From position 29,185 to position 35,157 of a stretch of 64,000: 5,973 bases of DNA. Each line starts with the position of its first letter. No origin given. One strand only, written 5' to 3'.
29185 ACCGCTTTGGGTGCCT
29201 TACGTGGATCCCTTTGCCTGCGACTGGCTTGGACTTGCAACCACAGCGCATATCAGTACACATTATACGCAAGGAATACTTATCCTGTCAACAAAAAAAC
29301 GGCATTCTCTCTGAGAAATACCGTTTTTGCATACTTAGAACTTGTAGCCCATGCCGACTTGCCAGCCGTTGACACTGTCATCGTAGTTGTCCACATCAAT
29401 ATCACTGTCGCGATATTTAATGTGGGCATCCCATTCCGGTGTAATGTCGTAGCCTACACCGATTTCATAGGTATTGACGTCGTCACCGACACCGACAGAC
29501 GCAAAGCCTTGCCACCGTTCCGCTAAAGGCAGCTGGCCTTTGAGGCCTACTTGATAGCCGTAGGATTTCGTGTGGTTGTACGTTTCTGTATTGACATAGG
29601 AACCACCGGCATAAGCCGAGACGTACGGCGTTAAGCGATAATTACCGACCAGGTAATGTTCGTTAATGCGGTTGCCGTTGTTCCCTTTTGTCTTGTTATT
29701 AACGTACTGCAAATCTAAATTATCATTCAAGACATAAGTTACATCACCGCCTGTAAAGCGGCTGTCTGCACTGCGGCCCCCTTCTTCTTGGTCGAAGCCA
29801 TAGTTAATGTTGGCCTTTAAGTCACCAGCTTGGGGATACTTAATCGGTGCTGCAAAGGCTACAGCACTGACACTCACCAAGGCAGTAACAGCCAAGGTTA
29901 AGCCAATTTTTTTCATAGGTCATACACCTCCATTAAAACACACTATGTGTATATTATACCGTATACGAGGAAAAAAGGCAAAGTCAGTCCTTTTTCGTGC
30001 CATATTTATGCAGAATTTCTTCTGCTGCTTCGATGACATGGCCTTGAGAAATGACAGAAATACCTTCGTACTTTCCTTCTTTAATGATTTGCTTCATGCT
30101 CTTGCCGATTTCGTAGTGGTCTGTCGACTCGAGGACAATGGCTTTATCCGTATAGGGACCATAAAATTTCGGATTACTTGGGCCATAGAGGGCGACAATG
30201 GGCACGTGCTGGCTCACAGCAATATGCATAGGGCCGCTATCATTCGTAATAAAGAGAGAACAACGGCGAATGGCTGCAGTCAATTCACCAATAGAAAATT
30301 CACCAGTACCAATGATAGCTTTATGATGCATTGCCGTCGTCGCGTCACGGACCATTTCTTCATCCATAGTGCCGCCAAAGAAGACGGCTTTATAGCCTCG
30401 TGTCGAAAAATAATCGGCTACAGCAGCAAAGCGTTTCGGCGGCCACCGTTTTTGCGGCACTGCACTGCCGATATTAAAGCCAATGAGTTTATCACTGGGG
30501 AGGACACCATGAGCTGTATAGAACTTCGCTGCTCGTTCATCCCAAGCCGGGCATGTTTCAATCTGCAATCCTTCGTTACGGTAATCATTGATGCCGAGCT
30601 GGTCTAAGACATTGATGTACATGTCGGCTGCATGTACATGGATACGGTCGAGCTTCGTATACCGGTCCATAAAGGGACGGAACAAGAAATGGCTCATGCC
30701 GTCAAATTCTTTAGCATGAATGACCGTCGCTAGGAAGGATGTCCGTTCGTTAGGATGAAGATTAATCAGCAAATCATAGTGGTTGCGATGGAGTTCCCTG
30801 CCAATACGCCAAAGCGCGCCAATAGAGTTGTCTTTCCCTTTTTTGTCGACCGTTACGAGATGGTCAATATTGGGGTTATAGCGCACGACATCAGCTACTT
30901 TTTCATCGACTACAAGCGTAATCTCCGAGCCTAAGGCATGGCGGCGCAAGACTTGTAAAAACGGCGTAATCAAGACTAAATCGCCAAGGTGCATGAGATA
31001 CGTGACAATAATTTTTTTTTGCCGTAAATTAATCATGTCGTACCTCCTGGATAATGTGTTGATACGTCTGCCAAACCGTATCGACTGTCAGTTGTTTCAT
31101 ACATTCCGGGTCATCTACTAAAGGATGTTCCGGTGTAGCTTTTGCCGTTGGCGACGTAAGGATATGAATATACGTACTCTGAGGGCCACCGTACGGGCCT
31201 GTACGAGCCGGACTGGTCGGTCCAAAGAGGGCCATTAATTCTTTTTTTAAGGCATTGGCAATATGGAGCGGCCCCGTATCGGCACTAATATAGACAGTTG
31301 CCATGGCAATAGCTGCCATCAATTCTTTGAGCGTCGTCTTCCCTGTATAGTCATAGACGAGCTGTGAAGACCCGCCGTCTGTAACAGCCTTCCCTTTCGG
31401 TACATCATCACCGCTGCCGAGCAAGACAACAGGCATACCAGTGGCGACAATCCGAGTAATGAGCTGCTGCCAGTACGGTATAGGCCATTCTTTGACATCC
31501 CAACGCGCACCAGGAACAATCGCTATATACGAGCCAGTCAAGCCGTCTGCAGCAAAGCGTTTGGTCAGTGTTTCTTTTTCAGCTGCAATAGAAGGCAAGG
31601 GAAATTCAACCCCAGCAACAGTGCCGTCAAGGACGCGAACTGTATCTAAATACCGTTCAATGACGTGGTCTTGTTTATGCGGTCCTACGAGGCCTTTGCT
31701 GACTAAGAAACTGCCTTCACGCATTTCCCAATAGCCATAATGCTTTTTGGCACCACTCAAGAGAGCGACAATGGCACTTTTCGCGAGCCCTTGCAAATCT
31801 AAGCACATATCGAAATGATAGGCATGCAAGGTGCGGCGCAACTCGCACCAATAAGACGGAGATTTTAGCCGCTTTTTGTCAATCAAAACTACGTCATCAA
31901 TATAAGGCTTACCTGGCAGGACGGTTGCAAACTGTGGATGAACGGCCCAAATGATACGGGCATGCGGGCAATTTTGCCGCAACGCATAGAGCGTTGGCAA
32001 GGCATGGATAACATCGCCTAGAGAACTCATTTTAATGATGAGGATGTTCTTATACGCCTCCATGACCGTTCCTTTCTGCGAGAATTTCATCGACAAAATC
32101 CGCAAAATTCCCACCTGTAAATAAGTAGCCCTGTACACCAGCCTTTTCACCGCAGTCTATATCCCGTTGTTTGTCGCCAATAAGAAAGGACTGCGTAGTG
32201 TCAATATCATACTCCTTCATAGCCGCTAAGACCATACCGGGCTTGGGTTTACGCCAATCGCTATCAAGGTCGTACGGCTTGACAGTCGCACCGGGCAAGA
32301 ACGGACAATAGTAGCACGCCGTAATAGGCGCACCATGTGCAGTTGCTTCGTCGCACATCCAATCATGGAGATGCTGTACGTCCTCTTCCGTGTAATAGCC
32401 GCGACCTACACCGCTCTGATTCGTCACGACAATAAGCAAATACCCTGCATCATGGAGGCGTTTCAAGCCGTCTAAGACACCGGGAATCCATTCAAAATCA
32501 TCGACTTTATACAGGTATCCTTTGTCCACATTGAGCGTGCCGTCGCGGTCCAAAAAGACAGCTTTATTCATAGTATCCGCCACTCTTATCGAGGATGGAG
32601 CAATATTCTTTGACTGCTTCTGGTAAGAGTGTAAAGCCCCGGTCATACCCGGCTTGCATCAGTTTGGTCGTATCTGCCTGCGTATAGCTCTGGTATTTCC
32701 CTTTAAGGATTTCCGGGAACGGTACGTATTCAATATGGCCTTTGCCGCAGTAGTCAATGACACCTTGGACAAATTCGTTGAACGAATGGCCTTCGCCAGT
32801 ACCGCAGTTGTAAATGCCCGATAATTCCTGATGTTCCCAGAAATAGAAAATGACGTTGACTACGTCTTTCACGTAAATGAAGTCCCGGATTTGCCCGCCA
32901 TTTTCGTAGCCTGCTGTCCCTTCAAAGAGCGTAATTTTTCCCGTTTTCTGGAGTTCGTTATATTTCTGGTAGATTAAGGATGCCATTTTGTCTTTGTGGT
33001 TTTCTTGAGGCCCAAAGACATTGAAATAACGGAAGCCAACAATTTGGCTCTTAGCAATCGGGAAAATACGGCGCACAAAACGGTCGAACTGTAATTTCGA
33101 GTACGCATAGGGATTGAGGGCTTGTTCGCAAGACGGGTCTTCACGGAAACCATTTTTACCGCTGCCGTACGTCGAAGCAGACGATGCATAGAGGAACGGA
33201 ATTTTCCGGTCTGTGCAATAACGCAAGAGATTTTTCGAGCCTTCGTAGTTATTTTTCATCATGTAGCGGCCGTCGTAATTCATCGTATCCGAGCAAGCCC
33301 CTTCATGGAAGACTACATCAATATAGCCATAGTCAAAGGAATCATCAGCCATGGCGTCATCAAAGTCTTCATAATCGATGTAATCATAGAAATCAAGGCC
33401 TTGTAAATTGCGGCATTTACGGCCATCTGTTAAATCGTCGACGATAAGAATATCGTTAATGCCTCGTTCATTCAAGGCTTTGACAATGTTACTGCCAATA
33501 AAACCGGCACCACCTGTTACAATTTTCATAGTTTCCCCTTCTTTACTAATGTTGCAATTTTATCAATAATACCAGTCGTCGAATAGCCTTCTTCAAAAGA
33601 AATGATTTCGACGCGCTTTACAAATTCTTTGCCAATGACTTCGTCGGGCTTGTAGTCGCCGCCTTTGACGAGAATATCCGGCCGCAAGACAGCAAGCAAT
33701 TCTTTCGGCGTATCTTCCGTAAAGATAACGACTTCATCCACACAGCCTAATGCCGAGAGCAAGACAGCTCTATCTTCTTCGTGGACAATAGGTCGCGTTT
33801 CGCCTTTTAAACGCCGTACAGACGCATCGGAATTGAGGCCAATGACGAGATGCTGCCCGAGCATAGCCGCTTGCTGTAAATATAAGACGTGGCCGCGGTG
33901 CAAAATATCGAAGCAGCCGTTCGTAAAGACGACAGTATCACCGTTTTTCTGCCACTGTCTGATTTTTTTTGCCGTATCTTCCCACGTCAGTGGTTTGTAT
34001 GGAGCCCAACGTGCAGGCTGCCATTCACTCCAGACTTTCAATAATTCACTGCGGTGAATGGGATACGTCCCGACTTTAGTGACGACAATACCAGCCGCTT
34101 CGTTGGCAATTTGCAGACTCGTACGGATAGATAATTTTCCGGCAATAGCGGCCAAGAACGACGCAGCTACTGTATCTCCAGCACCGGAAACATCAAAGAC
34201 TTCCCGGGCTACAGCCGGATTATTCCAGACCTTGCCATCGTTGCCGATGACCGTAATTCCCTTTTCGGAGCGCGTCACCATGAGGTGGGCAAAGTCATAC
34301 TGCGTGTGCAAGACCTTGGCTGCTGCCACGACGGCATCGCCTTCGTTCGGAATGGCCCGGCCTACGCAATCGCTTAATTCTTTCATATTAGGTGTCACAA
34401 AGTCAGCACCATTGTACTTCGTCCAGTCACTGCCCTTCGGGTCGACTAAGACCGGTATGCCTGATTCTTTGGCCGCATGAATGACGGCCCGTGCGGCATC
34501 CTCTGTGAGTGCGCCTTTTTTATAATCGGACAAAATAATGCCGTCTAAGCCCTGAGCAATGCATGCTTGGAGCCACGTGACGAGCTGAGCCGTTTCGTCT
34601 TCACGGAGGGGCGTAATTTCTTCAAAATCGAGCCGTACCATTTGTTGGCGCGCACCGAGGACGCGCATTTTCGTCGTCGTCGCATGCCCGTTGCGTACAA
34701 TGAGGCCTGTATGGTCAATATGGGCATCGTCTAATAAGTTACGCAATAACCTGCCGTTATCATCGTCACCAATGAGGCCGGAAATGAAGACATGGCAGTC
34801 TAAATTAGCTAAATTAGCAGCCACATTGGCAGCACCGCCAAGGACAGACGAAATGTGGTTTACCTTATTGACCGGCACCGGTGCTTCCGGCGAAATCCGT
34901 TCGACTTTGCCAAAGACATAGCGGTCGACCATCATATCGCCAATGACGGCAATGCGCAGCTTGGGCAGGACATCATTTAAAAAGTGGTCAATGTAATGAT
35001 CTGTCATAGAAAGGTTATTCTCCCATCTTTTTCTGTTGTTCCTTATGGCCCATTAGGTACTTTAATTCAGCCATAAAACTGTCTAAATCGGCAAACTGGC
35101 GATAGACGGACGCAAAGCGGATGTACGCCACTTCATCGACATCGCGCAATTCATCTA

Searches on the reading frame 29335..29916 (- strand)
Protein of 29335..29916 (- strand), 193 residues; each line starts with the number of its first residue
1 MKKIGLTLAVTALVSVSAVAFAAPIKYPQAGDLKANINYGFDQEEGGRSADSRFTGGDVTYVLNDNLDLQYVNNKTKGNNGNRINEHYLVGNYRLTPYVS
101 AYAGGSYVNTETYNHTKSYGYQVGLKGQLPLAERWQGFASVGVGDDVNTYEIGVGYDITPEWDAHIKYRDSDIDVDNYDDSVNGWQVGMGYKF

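Call 18: search_protein_families(library=pfam, proteins=[window:29335-29916:-])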
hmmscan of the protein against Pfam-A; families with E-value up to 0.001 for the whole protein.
window:29335-29916:- (193 aa): 2 families
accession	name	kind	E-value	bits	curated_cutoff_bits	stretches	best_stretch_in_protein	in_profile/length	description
PF13505.12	OMP_b-brl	-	8.1e-12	46.1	28.7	1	8-193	3-175/175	Outer membrane protein beta-barrel domain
PF13609.12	Porin_4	-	1.5e-07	32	27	1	28-193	150-292/310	Gram-negative porin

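Call 19: find_encoding_contigs(protein=window:29335-29916:-, flank=6000, max_places=6)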
Protein window:29335-29916:- (193 aa): 24 contigs read that carry it; 6 places shown.
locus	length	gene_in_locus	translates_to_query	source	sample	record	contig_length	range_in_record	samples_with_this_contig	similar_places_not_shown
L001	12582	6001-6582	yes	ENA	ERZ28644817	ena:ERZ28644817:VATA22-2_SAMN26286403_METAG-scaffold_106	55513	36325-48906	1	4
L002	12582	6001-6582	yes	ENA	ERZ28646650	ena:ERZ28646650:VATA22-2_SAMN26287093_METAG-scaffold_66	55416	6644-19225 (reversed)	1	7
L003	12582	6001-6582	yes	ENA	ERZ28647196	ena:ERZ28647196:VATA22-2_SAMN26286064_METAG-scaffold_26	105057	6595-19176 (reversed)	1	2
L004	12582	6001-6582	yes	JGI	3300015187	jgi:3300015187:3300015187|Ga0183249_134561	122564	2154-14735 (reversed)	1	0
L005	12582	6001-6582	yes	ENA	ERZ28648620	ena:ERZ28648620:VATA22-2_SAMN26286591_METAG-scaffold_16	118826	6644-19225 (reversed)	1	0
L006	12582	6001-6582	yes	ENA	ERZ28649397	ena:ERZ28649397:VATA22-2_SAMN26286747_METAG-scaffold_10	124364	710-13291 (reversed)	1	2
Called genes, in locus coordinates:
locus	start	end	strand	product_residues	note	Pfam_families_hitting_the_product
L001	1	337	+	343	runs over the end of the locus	PF00091:Tubulin, PF12327:FtsZ_C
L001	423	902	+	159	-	PF22811:Zn_ribbon_NrdR, PF03477:ATP-cone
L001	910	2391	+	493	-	PF00294:PfkB, PF08543:Phos_pyr_kin (faint), PF01467:CTP_transf_like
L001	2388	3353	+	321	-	PF01073:3Beta_HSD, PF01370:Epimerase, PF04321:RmlD_sub_bind (weak), PF07993:NAD_binding_4 (faint), PF16363:GDP_Man_Dehyd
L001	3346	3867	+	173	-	PF00702:Hydrolase (faint), PF08645:PNK3P, PF13419:HAD_2, PF13242:Hydrolase_like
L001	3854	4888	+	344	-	PF01075:Glyco_transf_9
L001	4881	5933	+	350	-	PF01075:Glyco_transf_9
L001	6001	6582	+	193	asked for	PF13505:OMP_b-brl, PF13609:Porin_4 (weak)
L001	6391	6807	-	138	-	-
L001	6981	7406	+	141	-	PF13622:4HBT_3, PF03061:4HBT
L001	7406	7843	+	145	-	PF03061:4HBT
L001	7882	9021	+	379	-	PF02771:Acyl-CoA_dh_N, PF02770:Acyl-CoA_dh_M, PF00441:Acyl-CoA_dh_1, PF08028:Acyl-CoA_dh_2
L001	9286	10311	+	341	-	PF02912:Phe_tRNA-synt_N, PF01409:tRNA-synt_2d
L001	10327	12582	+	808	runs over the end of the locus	PF01588:tRNA_bind, PF03483:B3_4, PF03484:B5, PF17759:tRNA_synthFbeta, PF03147:FDX-ACB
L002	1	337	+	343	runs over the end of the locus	PF00091:Tubulin, PF12327:FtsZ_C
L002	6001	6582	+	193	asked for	PF13505:OMP_b-brl, PF13609:Porin_4 (weak)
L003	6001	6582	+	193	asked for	PF13505:OMP_b-brl, PF13609:Porin_4 (weak)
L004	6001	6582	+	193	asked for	PF13505:OMP_b-brl, PF13609:Porin_4 (weak)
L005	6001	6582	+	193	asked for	PF13505:OMP_b-brl, PF13609:Porin_4 (weak)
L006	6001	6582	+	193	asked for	PF13505:OMP_b-brl, PF13609:Porin_4 (weak)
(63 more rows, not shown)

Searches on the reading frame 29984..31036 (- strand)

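Call 18: search_protein_families(library=pfam, proteins=[window:29984-31036:-])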
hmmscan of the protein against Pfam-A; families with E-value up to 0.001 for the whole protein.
window:29984-31036:- (350 aa): 1 family
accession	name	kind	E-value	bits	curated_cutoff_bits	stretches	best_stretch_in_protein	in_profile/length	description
PF01075.23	Glyco_transf_9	-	4.6e-37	128.1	22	1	76-307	2-231/247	Glycosyltransferase family 9 (heptosyltransferase)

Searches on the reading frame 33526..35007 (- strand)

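Call 18: search_protein_families(library=pfam, proteins=[window:33526-35007:-])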
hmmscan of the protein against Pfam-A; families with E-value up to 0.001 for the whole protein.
window:33526-35007:- (493 aa): 3 families
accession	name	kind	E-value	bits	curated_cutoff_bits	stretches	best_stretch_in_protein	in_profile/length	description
PF00294.29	PfkB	-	1.1e-47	163.3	25.8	1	18-315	3-296/302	pfkB family carbohydrate kinase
PF01467.32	CTP_transf_like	-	1.8e-17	64.3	21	1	361-465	1-110/133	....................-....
PF08543.17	Phos_pyr_kin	-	1.3e-06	28.4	27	1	201-303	120-226/246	Phosphomethylpyrimidine kinase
